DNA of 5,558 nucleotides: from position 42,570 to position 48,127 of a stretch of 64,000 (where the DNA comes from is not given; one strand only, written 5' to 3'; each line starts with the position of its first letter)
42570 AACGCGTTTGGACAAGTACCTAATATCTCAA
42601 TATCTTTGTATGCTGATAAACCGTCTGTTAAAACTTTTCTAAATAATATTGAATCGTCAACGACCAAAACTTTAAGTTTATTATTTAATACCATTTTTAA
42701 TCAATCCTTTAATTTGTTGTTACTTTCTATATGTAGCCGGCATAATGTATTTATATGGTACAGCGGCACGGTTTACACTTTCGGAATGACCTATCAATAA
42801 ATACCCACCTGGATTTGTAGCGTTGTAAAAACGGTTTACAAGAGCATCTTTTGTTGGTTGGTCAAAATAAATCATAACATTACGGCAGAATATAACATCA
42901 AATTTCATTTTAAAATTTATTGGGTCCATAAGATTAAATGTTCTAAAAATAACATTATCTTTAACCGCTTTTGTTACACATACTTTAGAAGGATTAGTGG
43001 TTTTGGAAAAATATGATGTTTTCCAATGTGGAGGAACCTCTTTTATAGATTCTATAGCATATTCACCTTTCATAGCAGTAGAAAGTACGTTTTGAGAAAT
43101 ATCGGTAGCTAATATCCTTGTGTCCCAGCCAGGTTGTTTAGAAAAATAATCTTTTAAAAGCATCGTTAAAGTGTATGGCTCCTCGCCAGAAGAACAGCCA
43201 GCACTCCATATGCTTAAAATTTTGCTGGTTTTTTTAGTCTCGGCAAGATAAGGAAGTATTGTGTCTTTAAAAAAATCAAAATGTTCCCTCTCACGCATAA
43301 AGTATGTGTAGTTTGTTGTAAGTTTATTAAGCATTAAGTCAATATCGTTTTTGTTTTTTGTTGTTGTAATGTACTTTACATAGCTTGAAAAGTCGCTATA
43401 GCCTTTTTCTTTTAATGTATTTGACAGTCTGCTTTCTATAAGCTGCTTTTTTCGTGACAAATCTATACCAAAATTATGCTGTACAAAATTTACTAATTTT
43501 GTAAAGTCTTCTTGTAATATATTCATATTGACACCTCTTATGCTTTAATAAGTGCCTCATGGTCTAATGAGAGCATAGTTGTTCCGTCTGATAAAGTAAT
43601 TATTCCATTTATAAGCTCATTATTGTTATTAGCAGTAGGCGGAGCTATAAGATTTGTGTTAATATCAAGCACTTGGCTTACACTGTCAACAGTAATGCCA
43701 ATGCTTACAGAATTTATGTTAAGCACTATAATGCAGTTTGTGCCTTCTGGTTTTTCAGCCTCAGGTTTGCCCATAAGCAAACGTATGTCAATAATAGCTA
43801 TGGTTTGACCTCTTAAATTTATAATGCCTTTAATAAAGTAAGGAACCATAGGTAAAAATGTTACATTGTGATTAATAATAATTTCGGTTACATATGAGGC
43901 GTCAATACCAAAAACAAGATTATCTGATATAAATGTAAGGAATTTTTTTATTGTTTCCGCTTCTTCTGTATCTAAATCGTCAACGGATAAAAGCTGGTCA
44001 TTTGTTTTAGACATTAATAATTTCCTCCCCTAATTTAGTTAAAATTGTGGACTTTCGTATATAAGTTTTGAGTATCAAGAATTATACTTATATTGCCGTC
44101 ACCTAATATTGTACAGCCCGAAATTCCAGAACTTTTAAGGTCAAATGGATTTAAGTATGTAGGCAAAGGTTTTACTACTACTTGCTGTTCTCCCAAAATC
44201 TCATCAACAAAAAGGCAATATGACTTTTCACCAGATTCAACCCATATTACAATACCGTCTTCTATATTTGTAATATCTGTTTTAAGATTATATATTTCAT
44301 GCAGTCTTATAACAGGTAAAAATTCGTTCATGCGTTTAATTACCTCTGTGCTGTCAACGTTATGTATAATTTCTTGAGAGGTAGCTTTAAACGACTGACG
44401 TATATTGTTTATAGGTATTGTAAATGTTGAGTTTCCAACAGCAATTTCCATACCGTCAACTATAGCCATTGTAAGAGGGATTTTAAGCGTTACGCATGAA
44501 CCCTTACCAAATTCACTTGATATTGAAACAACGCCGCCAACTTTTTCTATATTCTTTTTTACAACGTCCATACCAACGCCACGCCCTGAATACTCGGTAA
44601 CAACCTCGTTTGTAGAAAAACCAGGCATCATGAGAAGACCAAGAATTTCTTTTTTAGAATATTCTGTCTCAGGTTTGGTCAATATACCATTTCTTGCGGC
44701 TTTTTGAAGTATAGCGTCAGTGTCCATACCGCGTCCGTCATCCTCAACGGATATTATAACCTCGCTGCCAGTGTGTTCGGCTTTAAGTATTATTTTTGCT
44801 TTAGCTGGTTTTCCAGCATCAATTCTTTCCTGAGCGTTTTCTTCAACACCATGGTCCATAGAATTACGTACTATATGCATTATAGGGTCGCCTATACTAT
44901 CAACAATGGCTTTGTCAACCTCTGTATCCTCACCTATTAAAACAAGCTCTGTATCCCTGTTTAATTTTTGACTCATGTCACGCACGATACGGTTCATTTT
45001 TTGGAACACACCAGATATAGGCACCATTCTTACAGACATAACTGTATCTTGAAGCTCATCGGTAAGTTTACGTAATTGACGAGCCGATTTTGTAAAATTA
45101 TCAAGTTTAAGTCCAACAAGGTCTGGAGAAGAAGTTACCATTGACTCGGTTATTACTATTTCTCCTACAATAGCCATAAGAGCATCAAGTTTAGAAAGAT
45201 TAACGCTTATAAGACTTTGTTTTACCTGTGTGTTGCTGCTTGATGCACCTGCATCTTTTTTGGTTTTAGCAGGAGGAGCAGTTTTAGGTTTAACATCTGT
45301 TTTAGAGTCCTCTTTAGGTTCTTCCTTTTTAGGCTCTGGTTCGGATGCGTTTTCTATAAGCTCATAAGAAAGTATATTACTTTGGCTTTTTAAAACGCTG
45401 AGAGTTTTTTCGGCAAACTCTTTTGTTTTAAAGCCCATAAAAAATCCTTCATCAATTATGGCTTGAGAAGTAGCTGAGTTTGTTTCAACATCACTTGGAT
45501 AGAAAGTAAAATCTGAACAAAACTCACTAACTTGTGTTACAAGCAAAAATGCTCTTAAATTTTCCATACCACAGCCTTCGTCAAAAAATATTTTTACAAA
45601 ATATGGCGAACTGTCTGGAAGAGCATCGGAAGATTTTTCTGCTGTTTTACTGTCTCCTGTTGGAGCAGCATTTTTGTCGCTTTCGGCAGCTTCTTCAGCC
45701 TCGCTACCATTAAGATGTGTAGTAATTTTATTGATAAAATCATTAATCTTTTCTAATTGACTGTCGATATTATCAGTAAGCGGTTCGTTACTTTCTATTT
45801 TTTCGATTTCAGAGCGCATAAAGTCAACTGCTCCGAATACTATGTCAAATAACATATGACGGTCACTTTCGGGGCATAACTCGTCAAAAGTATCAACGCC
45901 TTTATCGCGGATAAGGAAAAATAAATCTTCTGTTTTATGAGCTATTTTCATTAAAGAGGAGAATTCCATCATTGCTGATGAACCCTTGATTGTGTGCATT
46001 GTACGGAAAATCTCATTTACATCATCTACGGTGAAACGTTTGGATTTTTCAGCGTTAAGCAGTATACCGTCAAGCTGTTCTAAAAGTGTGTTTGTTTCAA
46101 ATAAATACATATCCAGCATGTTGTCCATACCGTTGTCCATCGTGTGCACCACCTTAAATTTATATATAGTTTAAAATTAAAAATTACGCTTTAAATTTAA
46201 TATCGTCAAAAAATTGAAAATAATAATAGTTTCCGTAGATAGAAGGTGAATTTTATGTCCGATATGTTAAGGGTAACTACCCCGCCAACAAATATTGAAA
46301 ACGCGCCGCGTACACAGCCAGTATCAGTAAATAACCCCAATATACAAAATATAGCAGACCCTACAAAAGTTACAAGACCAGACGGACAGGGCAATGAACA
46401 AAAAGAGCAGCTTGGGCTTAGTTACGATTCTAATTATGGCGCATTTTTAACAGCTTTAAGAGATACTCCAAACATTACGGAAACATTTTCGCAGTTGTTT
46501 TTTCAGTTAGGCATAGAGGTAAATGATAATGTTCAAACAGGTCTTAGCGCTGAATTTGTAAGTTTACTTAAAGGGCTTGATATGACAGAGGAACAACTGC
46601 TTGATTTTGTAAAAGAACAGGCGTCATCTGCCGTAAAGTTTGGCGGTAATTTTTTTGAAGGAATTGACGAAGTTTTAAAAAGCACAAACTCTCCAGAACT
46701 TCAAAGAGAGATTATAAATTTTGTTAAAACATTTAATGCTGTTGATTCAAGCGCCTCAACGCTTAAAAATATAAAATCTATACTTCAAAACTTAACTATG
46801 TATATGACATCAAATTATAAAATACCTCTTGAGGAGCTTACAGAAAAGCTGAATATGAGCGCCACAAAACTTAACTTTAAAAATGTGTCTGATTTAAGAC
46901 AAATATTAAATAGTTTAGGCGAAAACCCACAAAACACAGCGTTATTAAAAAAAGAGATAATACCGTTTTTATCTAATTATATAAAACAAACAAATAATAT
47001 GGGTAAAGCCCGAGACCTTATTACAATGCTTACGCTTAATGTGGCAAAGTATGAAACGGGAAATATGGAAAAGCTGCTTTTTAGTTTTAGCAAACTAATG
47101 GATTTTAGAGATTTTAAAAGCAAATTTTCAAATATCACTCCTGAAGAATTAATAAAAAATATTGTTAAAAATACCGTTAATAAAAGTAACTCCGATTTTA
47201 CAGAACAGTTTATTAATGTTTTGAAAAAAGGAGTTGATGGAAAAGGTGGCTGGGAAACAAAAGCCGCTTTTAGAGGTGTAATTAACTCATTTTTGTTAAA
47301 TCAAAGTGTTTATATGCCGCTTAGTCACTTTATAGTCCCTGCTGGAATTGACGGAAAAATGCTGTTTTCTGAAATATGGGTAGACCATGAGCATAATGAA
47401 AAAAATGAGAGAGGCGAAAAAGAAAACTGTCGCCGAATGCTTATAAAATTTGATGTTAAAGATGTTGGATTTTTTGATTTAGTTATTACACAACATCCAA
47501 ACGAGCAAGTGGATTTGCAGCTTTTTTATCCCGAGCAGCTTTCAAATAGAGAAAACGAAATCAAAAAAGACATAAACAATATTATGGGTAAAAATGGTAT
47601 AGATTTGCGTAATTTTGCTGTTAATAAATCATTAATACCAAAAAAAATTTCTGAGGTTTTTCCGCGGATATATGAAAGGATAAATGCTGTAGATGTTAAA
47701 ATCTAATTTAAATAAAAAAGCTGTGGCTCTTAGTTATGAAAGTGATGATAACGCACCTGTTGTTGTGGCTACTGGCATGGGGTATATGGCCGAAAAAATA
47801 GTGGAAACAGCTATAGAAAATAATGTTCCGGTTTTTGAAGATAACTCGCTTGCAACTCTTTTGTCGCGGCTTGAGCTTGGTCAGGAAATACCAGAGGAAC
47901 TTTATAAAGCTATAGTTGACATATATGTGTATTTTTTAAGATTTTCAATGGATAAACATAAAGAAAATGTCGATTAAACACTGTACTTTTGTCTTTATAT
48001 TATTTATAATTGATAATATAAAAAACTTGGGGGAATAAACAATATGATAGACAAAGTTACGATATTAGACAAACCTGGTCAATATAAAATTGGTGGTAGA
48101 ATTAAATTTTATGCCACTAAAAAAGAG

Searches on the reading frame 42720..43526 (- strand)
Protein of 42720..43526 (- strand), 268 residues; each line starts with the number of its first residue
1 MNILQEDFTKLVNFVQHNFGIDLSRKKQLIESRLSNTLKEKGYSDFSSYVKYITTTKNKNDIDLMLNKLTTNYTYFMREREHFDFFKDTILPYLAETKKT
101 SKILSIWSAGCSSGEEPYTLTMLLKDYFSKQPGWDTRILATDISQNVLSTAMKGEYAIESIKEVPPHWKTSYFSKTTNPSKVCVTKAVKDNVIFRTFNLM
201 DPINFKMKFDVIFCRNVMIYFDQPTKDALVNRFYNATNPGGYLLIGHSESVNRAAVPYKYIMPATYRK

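Call 33: search_protein_families(library=pfam, proteins=[window:42720-43526:-], max_evalue=0.001)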
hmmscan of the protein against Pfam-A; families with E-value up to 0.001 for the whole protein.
window:42720-43526:- (268 aa): 6 families
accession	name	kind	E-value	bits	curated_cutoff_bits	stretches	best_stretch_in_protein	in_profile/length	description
PF01739.24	CheR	-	1.2e-62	211.2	27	1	72-254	1-182/195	CheR methyltransferase, SAM binding domain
PF03705.20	CheR_N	-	1e-10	41.6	27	1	6-55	1-51/53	CheR methyltransferase, all-alpha domain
PF08242.18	Methyltransf_12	-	1.9e-05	25.8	30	1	199-243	55-98/98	Methyltransferase domain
PF13489.12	Methyltransf_23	-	2e-05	24.8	27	1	151-245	60-116/164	Methyltransferase domain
PF13847.12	Methyltransf_31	-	5.6e-05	23.3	27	0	191-249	55-113/145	Methyltransferase domain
PF13649.12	Methyltransf_25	-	0.00017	22.6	27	0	191-241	47-97/97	Methyltransferase domain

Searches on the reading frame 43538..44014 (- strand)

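Call 33: search_protein_families(library=pfam, proteins=[window:43538-44014:-], max_evalue=0.001)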
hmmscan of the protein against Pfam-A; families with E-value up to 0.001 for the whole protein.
window:43538-44014:- (158 aa): 1 family
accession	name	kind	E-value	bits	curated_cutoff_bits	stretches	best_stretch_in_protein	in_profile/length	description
PF01584.24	CheW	-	1.3e-28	99.8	23.5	1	25-157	2-135/138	CheW-like domain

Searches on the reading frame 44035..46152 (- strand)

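Call 33: search_protein_families(library=pfam, proteins=[window:44035-46152:-], max_evalue=0.001)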
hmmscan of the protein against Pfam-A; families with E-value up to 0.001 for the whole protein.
window:44035-46152:- (705 aa): 5 families
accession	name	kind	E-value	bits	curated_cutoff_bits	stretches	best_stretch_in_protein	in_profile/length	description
PF01584.24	CheW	-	3.1e-21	75.9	23.5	1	568-699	3-135/138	CheW-like domain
PF02518.31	HATPase_c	-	5.9e-17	62.5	26.4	1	422-561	4-110/111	Histidine kinase-, DNA gyrase B-, and HSP90-like ATPase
PF02895.20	H-kinase_dim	-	1.1e-15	58.2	23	1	313-374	2-68/68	Signal transducing histidine kinase, homodimeric domain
PF01627.28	Hpt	-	1.5e-13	51.2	24.6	1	12-94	2-72/84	Hpt domain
PF07194.16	P2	-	7.9e-11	42.3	23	1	184-265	2-79/81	P2 response regulator binding domain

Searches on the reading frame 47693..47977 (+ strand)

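Call 71: search_protein_families(library=pfam, proteins=[window:47693-47977:+], max_evalue=0.01)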
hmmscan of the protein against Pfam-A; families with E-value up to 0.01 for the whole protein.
window:47693-47977:+ (94 aa): 1 family
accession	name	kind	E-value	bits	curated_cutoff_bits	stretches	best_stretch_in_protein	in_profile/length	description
PF01312.24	Bac_export_2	-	3.6e-20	72.9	24.4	1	10-80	262-334/335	FlhB HrpN YscU SpaS Family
